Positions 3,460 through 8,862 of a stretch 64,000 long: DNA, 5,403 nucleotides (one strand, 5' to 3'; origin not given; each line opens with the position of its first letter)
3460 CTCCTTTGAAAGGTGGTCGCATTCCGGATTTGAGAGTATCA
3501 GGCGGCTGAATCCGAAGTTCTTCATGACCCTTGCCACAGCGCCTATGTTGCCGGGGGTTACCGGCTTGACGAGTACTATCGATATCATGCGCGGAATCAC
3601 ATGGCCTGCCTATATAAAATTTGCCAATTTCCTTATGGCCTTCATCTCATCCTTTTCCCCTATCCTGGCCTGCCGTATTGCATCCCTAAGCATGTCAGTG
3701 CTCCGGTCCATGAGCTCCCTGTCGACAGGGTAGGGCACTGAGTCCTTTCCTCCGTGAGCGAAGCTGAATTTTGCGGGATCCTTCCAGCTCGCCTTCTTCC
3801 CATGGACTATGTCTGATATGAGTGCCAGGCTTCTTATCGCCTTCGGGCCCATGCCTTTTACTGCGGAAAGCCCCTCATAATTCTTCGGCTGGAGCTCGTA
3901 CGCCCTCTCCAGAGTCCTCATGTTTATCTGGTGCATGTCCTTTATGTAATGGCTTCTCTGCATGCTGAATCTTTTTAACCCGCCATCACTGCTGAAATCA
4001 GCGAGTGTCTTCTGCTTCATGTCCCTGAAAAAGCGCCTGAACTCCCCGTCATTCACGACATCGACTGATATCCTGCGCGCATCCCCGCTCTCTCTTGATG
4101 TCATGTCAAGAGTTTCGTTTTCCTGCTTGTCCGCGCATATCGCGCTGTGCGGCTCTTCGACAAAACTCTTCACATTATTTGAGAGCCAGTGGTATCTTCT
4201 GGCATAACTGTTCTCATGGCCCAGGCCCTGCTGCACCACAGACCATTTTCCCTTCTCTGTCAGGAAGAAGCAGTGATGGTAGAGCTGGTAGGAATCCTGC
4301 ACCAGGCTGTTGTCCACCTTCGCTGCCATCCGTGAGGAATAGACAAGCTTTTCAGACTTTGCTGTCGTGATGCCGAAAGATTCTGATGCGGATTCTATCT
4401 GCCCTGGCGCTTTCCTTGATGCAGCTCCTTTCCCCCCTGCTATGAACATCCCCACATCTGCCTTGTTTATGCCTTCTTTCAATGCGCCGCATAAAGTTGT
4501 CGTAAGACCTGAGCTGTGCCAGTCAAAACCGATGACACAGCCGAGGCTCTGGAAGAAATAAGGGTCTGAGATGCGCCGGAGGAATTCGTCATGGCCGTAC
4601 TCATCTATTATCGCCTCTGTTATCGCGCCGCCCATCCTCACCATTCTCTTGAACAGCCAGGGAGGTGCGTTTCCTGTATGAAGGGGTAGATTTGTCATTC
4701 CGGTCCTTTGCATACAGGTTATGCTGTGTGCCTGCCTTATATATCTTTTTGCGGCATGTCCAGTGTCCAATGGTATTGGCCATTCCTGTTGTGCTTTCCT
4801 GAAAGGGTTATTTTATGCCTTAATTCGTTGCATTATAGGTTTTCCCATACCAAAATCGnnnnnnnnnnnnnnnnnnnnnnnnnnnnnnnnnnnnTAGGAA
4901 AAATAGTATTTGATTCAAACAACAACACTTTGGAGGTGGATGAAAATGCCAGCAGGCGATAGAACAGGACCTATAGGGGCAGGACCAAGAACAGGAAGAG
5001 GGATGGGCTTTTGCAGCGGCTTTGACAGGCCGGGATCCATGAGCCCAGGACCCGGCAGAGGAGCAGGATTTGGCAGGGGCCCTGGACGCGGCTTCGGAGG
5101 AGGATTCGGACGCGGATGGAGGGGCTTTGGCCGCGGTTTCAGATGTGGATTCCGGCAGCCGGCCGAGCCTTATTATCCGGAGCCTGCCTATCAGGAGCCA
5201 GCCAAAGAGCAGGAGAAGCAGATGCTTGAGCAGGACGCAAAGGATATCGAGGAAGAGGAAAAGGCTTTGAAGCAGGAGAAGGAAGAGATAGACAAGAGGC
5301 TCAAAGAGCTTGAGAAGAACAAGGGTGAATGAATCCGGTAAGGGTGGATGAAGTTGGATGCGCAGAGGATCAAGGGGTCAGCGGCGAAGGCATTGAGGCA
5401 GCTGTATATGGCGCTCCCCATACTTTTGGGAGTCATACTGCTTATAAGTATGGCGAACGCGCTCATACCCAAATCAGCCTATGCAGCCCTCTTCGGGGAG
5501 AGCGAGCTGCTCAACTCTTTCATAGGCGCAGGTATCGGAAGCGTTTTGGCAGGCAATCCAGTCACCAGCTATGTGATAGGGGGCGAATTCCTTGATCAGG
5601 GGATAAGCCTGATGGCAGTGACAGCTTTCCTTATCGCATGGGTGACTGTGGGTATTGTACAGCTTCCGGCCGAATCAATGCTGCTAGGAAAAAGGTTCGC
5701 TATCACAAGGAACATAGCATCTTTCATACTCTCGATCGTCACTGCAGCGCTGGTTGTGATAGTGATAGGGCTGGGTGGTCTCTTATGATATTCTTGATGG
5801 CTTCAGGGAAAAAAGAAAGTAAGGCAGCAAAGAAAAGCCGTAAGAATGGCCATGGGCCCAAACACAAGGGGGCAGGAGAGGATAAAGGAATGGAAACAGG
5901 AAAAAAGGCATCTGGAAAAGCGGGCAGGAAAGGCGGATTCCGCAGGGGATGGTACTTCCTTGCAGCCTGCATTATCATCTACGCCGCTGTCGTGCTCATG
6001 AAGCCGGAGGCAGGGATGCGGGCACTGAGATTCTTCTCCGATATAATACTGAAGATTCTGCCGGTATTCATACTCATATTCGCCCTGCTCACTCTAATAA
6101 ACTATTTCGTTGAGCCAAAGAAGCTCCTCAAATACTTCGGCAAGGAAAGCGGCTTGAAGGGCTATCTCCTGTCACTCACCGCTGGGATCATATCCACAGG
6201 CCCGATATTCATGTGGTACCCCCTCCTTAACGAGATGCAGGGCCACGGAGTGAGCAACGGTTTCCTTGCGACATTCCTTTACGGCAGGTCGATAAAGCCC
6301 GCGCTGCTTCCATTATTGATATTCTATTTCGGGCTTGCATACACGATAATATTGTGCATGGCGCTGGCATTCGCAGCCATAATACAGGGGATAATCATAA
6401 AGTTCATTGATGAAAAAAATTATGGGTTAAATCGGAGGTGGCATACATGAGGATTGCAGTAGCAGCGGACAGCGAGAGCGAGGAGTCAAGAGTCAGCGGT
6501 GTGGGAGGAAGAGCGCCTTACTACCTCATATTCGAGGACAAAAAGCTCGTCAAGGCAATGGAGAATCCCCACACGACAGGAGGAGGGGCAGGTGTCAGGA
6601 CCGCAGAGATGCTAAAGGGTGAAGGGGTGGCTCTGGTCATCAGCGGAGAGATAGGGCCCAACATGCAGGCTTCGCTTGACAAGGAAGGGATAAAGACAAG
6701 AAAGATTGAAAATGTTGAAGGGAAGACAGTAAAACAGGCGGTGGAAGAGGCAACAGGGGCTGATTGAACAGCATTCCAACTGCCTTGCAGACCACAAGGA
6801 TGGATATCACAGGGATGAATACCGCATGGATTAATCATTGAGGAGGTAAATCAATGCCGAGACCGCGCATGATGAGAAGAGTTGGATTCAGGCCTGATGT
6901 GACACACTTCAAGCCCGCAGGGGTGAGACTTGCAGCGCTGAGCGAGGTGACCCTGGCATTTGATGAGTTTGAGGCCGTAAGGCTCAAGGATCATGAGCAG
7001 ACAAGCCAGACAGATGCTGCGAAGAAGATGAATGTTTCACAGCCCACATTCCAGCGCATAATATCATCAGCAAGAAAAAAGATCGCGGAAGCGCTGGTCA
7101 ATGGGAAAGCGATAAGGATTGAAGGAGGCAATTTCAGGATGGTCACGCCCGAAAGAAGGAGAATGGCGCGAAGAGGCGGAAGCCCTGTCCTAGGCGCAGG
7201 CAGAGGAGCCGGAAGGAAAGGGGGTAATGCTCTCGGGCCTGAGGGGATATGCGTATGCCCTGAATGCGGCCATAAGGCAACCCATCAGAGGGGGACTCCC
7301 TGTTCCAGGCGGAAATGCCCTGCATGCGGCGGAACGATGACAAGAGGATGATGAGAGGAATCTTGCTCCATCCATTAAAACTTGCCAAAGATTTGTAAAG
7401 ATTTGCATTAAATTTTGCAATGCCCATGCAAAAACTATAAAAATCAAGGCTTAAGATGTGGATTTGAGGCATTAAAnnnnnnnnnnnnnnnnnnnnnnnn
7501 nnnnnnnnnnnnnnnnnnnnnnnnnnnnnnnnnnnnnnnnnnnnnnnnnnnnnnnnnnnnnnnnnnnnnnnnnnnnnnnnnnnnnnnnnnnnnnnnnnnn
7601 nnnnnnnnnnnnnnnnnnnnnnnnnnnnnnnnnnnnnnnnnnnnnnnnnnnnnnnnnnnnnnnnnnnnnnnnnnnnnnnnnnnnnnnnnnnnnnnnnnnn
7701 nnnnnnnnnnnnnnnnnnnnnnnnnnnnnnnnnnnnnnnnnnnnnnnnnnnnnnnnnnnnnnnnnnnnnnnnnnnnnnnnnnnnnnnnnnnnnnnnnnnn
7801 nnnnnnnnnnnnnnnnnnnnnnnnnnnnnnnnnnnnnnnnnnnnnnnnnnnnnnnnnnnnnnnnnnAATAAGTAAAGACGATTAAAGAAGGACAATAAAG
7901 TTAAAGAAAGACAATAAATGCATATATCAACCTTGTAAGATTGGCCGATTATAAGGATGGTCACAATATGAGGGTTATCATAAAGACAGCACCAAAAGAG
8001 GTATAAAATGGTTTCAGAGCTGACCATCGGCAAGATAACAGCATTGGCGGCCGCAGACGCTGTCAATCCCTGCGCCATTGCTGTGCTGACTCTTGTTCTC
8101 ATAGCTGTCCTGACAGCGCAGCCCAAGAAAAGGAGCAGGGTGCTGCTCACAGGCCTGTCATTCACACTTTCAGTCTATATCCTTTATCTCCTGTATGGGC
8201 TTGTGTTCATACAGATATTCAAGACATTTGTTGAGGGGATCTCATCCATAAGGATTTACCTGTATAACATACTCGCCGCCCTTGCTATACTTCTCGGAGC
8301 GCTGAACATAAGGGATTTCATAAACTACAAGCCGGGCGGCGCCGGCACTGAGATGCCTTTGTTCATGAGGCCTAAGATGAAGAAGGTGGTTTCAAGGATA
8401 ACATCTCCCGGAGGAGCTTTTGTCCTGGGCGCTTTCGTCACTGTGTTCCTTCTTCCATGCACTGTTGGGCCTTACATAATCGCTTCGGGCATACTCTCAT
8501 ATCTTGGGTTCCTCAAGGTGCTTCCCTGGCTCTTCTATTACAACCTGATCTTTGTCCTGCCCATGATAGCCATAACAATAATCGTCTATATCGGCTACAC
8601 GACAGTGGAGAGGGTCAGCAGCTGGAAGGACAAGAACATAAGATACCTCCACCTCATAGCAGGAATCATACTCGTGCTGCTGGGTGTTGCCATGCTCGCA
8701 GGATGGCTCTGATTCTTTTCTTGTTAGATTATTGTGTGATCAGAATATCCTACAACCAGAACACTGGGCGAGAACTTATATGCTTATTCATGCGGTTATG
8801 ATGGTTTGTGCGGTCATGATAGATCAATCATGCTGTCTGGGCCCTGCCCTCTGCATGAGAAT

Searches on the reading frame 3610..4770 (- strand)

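Call 89: search_protein_families(library=pfam, proteins=[window:3610-4770:-], max_evalue=0.00001)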
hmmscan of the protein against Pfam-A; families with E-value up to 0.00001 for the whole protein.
window:3610-4770:- (386 aa): 1 family
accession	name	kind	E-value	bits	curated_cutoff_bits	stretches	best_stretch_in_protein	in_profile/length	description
PF05559.16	DUF763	-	1.9e-128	428.6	35.5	1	24-349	1-319/319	Protein of unknown function (DUF763)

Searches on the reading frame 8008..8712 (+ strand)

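Call 10: search_protein_families(library=pfam, proteins=[window:8008-8712:+], max_evalue=0.01)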
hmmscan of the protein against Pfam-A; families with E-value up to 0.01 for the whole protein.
window:8008-8712:+ (234 aa): 1 family
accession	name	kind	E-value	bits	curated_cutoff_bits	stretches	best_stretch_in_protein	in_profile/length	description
PF11139.14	SfLAP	-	9.4e-09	35.5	35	1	10-231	1-209/213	Sap, sulfolipid-1-addressing protein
